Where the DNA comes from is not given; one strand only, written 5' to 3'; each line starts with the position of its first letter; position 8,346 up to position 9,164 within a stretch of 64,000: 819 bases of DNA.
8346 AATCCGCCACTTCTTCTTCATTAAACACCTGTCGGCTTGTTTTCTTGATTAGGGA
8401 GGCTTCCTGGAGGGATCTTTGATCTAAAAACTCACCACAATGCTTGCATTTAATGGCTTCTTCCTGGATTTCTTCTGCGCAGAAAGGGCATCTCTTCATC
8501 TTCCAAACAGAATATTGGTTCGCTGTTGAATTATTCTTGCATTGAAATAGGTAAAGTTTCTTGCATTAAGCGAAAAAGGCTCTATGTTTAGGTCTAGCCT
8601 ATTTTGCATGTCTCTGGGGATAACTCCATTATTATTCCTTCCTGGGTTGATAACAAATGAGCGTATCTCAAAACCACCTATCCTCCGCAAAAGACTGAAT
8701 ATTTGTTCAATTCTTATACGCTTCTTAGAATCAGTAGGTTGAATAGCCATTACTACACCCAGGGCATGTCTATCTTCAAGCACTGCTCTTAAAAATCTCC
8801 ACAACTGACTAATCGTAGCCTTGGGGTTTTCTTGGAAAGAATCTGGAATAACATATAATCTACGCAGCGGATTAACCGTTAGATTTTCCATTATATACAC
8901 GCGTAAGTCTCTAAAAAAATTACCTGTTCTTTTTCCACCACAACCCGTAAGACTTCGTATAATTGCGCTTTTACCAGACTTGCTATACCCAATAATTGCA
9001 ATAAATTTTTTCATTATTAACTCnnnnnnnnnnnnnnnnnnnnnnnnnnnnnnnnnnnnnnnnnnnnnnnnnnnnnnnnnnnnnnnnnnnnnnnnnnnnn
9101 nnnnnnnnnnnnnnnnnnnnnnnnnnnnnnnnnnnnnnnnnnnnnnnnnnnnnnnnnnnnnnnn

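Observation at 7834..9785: Uncharacterized three-gene module (PD-(D/E)xK-like protein, small P-loop NTPase, Zn-ribbon/HTH protein) wedged between retron and SIR2 genes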

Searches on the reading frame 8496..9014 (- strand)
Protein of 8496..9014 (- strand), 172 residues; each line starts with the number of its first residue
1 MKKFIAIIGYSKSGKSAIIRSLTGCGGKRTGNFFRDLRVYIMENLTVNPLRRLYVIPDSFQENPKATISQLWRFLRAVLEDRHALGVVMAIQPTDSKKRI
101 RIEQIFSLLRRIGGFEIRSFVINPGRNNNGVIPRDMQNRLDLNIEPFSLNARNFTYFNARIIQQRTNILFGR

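Call 4: search_protein_families(library=pfam, proteins=[window:8496-9014:-], max_evalue=0.1)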
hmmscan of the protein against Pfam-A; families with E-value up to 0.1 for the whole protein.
window:8496-9014:- (172 aa): 2 families
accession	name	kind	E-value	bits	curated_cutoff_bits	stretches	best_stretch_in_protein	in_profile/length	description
PF01926.29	MMR_HSR1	-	0.013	16.1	21.9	1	5-25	2-22/113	50S ribosome-binding GTPase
PF13401.12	AAA_22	-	0.055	14.2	27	0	2-84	5-84/130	AAA domain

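Call 5: search_protein_families(library=padloc, proteins=[window:8496-9014:-], max_evalue=0.1)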
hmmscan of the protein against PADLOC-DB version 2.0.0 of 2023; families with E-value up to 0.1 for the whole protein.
window:8496-9014:- (172 aa): 1 family
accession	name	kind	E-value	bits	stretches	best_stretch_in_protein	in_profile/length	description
PDLC03859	LmuB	-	0.0099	13.1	1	3-158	25-152/611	-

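Call 8: search_protein_families(library=ncbifam, proteins=[window:8496-9014:-], max_evalue=0.1)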
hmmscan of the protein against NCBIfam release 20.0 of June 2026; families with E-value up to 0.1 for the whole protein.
window:8496-9014:- (172 aa): 7 families
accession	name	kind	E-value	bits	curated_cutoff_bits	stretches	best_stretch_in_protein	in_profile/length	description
TIGR03797.1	NHLM_micro_ABC2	equivalog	0.015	13.8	709.4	1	3-36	480-513/686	NHLP bacteriocin export ABC transporter permease/ATPase subunit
TIGR02315.1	ABC_phnC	equivalog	0.03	13.7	266.1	1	4-34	30-60/243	phosphonate ABC transporter ATP-binding protein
NF010158.0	PRK13637.1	equivalog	0.04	13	390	1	2-35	33-66/287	energy-coupling factor transporter ATPase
TIGR04521.1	ECF_ATPase_2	equivalog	0.046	12.8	330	1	2-32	31-61/279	energy-coupling factor transporter ATPase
TIGR01842.1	type_I_sec_PrtD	subfamily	0.051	12.1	510.15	1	4-32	346-374/544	type I secretion system permease/ATPase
NF005576.0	PRK07261.1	equivalog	0.055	13.2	224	1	5-23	3-21/171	DNA topology modulation protein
TIGR04520.1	ECF_ATPase_1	equivalog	0.066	12.6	315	0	2-30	28-56/269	energy-coupling factor transporter ATPase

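Call 9: search_protein_families(library=phrogs, proteins=[window:8496-9014:-], max_evalue=0.1)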
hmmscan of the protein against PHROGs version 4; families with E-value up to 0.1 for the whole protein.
window:8496-9014:- (172 aa): 1 family
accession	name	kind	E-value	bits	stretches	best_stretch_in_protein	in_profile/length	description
phrog_22174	-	unknown function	0.074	13.6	0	32-117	132-213/268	-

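Call 10: find_homologous_proteins(query=window:8496-9014:-, max_evalue=0.001)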
Query window:8496-9014:- (172 aa): 1 proteins with E <= 0.001 among 15 candidates.
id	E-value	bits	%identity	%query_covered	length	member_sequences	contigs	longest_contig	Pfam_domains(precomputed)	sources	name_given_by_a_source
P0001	1.3e-107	375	100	100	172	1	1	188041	-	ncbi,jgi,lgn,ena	ncbi:MAG: hypothetical protein WCY09_01785 [Candidatus Omnitrophota bacterium]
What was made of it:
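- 8496..9014 (-): Gene B: small (172 aa) Ras-like P-loop NTPase from an unannotated family. It has a Walker A motif but no DxxG or NKxD motif. It is a divergent member of its family and is read here as a cargo gene. GC is 0.368. The k-mer search found only the protein itself (call 10).
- Tried and rejected: The k-mer homologue search for B returned only B itself (call 10).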

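Call 26: search_protein_representatives(protein=window:8496-9014:-)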
Query: 172 residues. Proteins with E-value up to 0.001 (for the whole library): 100; up to 1e-10: 54; up to 1e-30: 2. The best 100 are listed.
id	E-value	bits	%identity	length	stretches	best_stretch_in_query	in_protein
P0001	4.3e-108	374.9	100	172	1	1-172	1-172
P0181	4.1e-35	137.6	51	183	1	2-169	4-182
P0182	6.2e-24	101.2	42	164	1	1-171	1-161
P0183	2.1e-23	99.5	46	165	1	2-169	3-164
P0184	1.2e-21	93.8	68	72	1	2-69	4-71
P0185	1.5e-21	93.5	45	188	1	1-169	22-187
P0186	3.0e-21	92.5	41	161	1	1-169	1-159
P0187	5.5e-20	88.4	41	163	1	2-168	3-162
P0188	7.6e-19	84.7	39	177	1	1-164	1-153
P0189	1.4e-18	83.8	39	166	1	1-168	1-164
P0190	1.2e-17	80.8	47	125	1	1-126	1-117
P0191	1.6e-17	80.4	39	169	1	1-165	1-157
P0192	2.8e-17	79.6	41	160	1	1-164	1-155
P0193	1.1e-16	77.6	40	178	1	2-160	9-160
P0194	1.3e-16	77.4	44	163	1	1-169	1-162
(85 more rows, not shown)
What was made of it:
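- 8496..9014 (-): The full HMMER search found 100 representatives (call 26).
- Checked: B has 100 representatives at E<=1e-3, of which 54 are at E<=1e-10 (call 26).
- Tried and rejected: The full HMMER search was needed to find the family (call 26).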

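Call 31: find_related_loci(query=A2, collection=genome_contigs, flank=6000)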
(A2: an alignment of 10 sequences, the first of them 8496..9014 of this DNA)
Query A2 (172 aa) in genome_contigs; peptide patterns used: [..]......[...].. (x = any residue, [..] = any of these).
77 stretches matched a pattern; 4 encode a relative of the query (tblastn E <= 1e-3); 4 distinct loci.
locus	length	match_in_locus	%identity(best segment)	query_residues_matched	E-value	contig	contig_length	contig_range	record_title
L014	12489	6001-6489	35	2-170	2e-22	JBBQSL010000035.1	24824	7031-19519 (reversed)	MAG: Kiritimatiellales bacterium isolate Co_metawrap_1747 Cmw_1747_k141_3393079_length_24824_cov_11.0000, whole genome s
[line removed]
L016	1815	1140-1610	37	1-168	6e-20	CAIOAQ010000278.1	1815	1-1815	MAG: uncultured beta proteobacterium isolate YR2_bin-0010 genome assembly, contig: bin-0010:278/592, whole genome shotgu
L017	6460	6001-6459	33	1-161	2e-18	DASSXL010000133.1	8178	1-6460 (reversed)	MAG TPA_asm: Candidatus Angelobacter sp. isolate SMAG_U649 k141_381179, whole genome shotgun sequence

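Call 36: search_protein_families(library=pfam, proteins=[L014:3133-4059:+, L014:3993-5408:+, L014:5405-5998:+, L014:6675-7760:+, L014:7760-8326:+, L014:8565-9209:+, L014:9206-12247:+, L015:6516-7586:+, L015:7430-9670:+, L015:4118-5809:-], max_evalue=0.01)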
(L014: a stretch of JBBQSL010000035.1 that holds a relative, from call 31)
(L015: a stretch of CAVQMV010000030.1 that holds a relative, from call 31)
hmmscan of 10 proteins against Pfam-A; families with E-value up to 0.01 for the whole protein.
L014:3133-4059:+ (308 aa): 1 family
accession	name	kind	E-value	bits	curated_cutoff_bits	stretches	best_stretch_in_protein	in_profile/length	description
PF07751.16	Abi_2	-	3.6e-55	187.6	25.6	1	32-215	1-184/184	Abi-like protein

L014:3993-5408:+ (471 aa): 1 family
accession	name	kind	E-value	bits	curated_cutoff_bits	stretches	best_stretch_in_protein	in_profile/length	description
PF01420.25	Methylase_S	-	3.7e-17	63.5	22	2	332-449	54-166/168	Type I restriction modification DNA specificity domain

L014:5405-5998:+ (197 aa): 0 families

L014:6675-7760:+ (361 aa): 7 families
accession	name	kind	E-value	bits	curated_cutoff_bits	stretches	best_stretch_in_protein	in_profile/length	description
PF01381.28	HTH_3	-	1.6e-08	34.9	23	1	8-59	1-53/55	Helix-turn-helix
PF13443.12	HTH_26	-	1.6e-07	31.9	22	1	8-66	2-62/63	Cro/C1-type HTH DNA-binding domain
PF13560.12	HTH_31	-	5.1e-06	27.1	27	1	5-59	3-59/64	Helix-turn-helix domain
PF06114.19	Peptidase_M78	-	0.00027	21.2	22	1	153-216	3-63/123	IrrE N-terminal-like domain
PF12844.13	HTH_19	-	0.0012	19.1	30.2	1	5-62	1-59/64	Helix-turn-helix domain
PF15943.11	YdaS_toxin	-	0.0016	18.7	30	1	9-44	2-38/65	Bacterial toxin YdaS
PF13384.12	HTH_23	-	0.0073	16.5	24.6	0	14-37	16-38/50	Homeodomain-like domain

L014:7760-8326:+ (188 aa): 0 families

L014:8565-9209:+ (214 aa): 1 family
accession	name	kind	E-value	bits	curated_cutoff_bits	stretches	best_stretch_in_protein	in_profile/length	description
PF05635.17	23S_rRNA_IVP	-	2.5e-06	28.1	33.8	1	19-88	9-73/106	23S rRNA-intervening sequence protein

L014:9206-12247:+ (1013 aa): 5 families
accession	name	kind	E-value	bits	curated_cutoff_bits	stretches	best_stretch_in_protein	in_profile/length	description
PF18766.7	SWI2_SNF2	-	1.6e-25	90.5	26.7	1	284-536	1-193/221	SWI2/SNF2 ATPase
PF04313.20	HSDR_N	-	3e-17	63.6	25.1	1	118-200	108-189/198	Type I restriction enzyme R protein N terminus (HSDR_N)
PF22679.2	T1R_D3-like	-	3.4e-12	47.5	27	1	662-727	89-158/158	Type I restriction enzyme subunit R domain 3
PF04851.21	ResIII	-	5.7e-12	46.3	22.5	1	281-444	4-146/164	Type III restriction enzyme, res subunit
PF00270.35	DEAD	-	2.6e-07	31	26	1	301-452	13-146/167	DEAD/DEAH box helicase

L015:6516-7586:+ (356 aa): 1 family
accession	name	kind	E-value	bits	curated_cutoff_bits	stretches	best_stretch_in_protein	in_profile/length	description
PF11304.13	DUF3106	-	0.0079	17.1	24.3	0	115-184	6-93/104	Protein of unknown function (DUF3106)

L015:7430-9670:+ (746 aa): 0 families

L015:4118-5809:- (563 aa): 14 families
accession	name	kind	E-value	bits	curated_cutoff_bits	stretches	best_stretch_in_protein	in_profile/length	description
PF00037.32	Fer4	-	4.6e-20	71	21.1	3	385-401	7-23/24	4Fe-4S binding domain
PF12801.12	Fer4_5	-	2.9e-19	69.2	22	2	85-121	3-39/48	4Fe-4S binding domain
PF12838.12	Fer4_7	-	1.6e-18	67.3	27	2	483-536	4-49/52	4Fe-4S dicluster domain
PF13237.11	Fer4_10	-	1.6e-14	54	25.5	3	274-317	4-53/53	4Fe-4S dicluster domain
PF12837.12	Fer4_6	-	4.3e-12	45.8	25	2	518-536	2-20/24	4Fe-4S binding domain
PF13187.11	Fer4_9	-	9.7e-11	42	27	2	384-400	35-51/52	4Fe-4S dicluster domain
PF13484.11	Fer4_16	-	1.4e-08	35.9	30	1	385-404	1-20/66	4Fe-4S double cluster binding domain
PF12797.12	Fer4_2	-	2.8e-07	30.5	24.5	2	518-536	3-21/22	4Fe-4S binding domain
PF14697.11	Fer4_21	-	4.5e-06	27.1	35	0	520-544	3-27/59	4Fe-4S dicluster domain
PF25160.1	LdpA_Fe-S-bd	-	2.1e-05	24.6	27.6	0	487-538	9-41/49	LdpA Fe-S cluster-binding domain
PF12800.12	Fer4_4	-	7.5e-05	23.2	24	2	522-536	1-15/17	4Fe-4S binding domain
PF13534.11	Fer4_17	-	9e-05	23.4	22.2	0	381-399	41-59/61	4Fe-4S dicluster domain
PF13183.11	Fer4_8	-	0.00039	21.4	27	0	482-537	6-66/68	4Fe-4S dicluster domain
PF12798.12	Fer4_3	-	0.00051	21.1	27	1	386-400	1-15/15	4Fe-4S binding domain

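Call 38: find_related_loci(query=A2, collection=metagenome_contigs, flank=5000)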
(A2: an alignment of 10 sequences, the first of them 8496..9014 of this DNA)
Query A2 (172 aa) in metagenome_contigs; peptide patterns used: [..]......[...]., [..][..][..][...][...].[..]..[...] (x = any residue, [..] = any of these).
600 stretches matched a pattern (row limit reached: there are more); 22 encode a relative of the query (tblastn E <= 1e-3); 22 distinct loci.
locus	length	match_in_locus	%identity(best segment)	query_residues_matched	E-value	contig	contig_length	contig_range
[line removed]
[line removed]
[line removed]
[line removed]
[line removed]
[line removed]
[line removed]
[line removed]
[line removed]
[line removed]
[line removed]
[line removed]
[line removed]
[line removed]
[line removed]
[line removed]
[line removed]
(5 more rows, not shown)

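Call 41: search_protein_families(library=pfam, proteins=[L014:708-2939:+, L018:1573-2526:+, L018:2587-4041:+, L018:4041-4943:+, L018:5642-6214:+, L021:2853-3653:+, L021:3904-4989:+, L021:6146-7471:+, L038:1794-4718:-, L038:6136-7287:+], max_evalue=0.001)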
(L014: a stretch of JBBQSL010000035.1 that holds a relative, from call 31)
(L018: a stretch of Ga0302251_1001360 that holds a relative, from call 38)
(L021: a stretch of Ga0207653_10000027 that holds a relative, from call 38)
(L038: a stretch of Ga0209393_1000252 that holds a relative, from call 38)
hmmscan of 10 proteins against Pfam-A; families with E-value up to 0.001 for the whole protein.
L014:708-2939:+ (743 aa): 2 families
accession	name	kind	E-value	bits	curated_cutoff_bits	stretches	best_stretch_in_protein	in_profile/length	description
PF02384.22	N6_Mtase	-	1.3e-52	179.5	20.4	1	174-492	4-279/311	N-6 DNA Methylase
PF12161.14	HsdM_N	-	9.2e-20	72.1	24.5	1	20-161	4-135/135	HsdM N-terminal domain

L018:1573-2526:+ (317 aa): 0 families

L018:2587-4041:+ (484 aa): 5 families
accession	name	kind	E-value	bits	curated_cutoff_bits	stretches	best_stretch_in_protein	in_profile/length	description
PF02384.22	N6_Mtase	-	6.2e-73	246.3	20.4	1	121-431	3-294/311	N-6 DNA Methylase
PF12161.14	HsdM_N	-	2.4e-13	51.3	24.5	1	7-111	2-135/135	HsdM N-terminal domain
PF01170.24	UPF0020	-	9.8e-12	45.4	22.3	1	152-264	16-137/197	RMKL-like, methyltransferase domain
PF07669.17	Eco57I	-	1.3e-10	42.1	25.3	1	245-344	71-165/171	Eco57I restriction-modification methylase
PF13847.12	Methyltransf_31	-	9.4e-07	29.1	27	1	164-316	3-113/145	Methyltransferase domain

L018:4041-4943:+ (300 aa): 4 families
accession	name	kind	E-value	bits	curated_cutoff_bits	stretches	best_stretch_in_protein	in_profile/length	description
PF04471.18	Mrr_cat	-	4.5e-35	120.7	21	1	155-275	1-115/115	Restriction endonuclease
PF14338.12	Mrr_N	-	7.9e-30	103.3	29.5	1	7-92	1-86/87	Mrr N-terminal domain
PF22722.2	NA-iREase1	-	1.2e-08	35.4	27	1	163-271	1-104/106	NACHT-associated inactive Restriction Endonuclease 1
PF13156.12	Mrr_cat_2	-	2.5e-07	31.1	22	1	189-279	26-118/127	Restriction endonuclease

L018:5642-6214:+ (190 aa): 2 families
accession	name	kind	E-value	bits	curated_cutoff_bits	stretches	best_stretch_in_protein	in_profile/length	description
PF03358.20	FMN_red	-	8.7e-25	87.5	24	1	3-155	2-137/152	NADPH-dependent FMN reductase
PF02525.22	Flavodoxin_2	-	9.8e-15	55.2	27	1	3-159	2-171/198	Flavodoxin-like fold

L021:2853-3653:+ (266 aa): 1 family
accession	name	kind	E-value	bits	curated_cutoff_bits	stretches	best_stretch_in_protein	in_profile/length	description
PF00290.26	Trp_syntA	-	1.3e-91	306.5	27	1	8-257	1-252/259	Tryptophan synthase alpha chain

L021:3904-4989:+ (361 aa): 10 families
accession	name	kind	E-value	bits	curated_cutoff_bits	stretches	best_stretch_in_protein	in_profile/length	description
PF00154.27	RecA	-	3.5e-138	459.8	27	1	14-275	1-262/262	recA bacterial DNA recombination protein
PF21096.2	RecA_C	-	2e-25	89.1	27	1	278-333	1-56/57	RecA C-terminal domain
PF08423.17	Rad51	-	3.4e-10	40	22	1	43-233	5-211/244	Rad51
PF06745.19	ATPase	-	1.2e-06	28.5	26.6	1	53-121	8-78/231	KaiC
PF01637.24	ATPase_2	-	1.9e-05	25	33.2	1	67-126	22-69/225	ATPase domain predominantly from Archaea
PF13481.12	AAA_25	-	3e-05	24.2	27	0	60-157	28-157/195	AAA domain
PF13479.12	AAA_24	-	8.1e-05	23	27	1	70-156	7-77/195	AAA domain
PF13191.12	AAA_16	-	0.00013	23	32.6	1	63-198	22-138/167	AAA ATPase domain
PF02283.22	CobU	-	0.00013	22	27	1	70-199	3-122/168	Cobinamide kinase / cobinamide phosphate guanyltransferase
PF13401.12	AAA_22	-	0.00021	22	27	1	66-197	6-120/130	AAA domain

L021:6146-7471:+ (441 aa): 2 families
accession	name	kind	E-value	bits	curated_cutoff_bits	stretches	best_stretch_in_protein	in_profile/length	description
PF01979.26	Amidohydro_1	-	3.2e-77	260.5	25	1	55-410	2-345/345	Amidohydrolase family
PF07969.17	Amidohydro_3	-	5.5e-25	89.2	29.7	2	94-410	151-471/472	Amidohydrolase family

L038:1794-4718:- (974 aa): 4 families
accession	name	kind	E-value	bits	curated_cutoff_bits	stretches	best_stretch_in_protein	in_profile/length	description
PF07669.17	Eco57I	-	6e-19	69.2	25.3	1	379-567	2-171/171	Eco57I restriction-modification methylase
PF02384.22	N6_Mtase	-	2.7e-14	53.6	20.4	1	310-564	21-216/311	N-6 DNA Methylase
PF20473.4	MmeI_Mtase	-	6.1e-10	39.2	27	1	334-562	18-229/259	MmeI, DNA-methyltransferase domain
PF05175.20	MTS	-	7.6e-05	22.8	23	0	464-486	93-115/170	Methyltransferase small domain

L038:6136-7287:+ (383 aa): 2 families
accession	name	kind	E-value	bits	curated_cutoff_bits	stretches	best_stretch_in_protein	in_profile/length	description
PF02310.24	B12-binding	-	2.3e-06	27.8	32.1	1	43-112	49-117/121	B12 binding domain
PF04055.27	Radical_SAM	-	2.5e-05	24.9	29.5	0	128-149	3-20/166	Radical SAM superfamily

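Call 42: search_protein_families(library=pfam, proteins=[L027:3565-5112:+, L028:3448-4434:+, L029:772-1479:+, L029:1581-2219:+, L030:2387-3856:+, L030:4251-4763:+, L030:5783-7009:-, L016:235-1014:+, L031:3562-4323:+, L021:1590-2819:+], max_evalue=0.001)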
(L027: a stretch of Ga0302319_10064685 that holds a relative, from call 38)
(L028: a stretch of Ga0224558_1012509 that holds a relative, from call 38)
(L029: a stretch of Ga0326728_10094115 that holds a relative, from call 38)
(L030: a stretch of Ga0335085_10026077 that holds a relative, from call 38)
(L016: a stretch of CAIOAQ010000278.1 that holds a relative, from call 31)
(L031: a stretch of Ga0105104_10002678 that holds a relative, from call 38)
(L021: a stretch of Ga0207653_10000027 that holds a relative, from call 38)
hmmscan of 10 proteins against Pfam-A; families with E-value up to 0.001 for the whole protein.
L027:3565-5112:+ (515 aa): 0 families

L028:3448-4434:+ (328 aa): 0 families

L029:772-1479:+ (235 aa): 2 families
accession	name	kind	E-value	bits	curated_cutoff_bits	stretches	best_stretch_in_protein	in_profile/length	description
PF06508.19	QueC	-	1.3e-75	254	22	1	7-222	1-209/210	Queuosine biosynthesis protein QueC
PF00733.27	Asn_synthase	-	4.8e-08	33.5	21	1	10-64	22-77/354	Asparagine synthase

L029:1581-2219:+ (212 aa): 1 family
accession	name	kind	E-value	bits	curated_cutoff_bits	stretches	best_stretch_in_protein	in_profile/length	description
PF04055.27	Radical_SAM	-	1.5e-05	25.7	29.5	1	45-124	10-89/166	Radical SAM superfamily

L030:2387-3856:+ (489 aa): 1 family
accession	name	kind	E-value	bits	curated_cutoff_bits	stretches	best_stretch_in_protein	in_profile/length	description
PF13231.12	PMT_2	-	1e-05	26.3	26.1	1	85-257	4-160/160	Dolichyl-phosphate-mannose-protein mannosyltransferase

L030:4251-4763:+ (170 aa): 0 families

L030:5783-7009:- (408 aa): 1 family
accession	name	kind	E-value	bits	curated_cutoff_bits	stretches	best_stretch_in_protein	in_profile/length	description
PF05014.21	Nuc_deoxyrib_tr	-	6.4e-06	26.7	28.8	1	282-348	33-99/117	Nucleoside 2-deoxyribosyltransferase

L016:235-1014:+ (259 aa): 1 family
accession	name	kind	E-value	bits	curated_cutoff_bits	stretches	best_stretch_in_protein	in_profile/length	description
PF08861.15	DUF1828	-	5.2e-18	65.6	22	1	32-123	1-91/91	Domain of unknown function DUF1828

L031:3562-4323:+ (253 aa): 0 families

L021:1590-2819:+ (409 aa): 1 family
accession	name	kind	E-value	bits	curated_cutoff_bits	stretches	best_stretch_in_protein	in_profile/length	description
PF00291.31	PALP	-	7.2e-45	154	35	1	57-385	4-295/295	Pyridoxal-phosphate dependent enzyme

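Call 55: predict_structure(alignment_id=A1)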
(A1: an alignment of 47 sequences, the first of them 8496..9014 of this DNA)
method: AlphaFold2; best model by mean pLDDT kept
length: 172 residues; sequences in the alignment: 47
mean_pLDDT: 89.3   pTM: 0.87
mean pLDDT of the five models: 89.3, 88.9, 87.7, 86.3, 85.7
residues with pLDDT >= 90: 121; 70-90: 39; 50-70: 12; < 50: 0
segments of 3 or more residues with pLDDT < 50: none
pLDDT, mean of each block of 10 residues (from residue 1): 97 94 75 67 75 91 90 95 95 88 96 97 91 93 93 95 94 61
secondary structure, 60 per line:
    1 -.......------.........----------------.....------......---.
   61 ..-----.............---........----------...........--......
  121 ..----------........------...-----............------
elements in order: E2-8 H15-23 E40-44 E51-56 H68-80 E84-91 H102-112 E115-122 H133-140 E147-149 H155-166
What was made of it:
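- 8496..9014 (-): AF2 model with pLDDT 89.3 in call 55.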
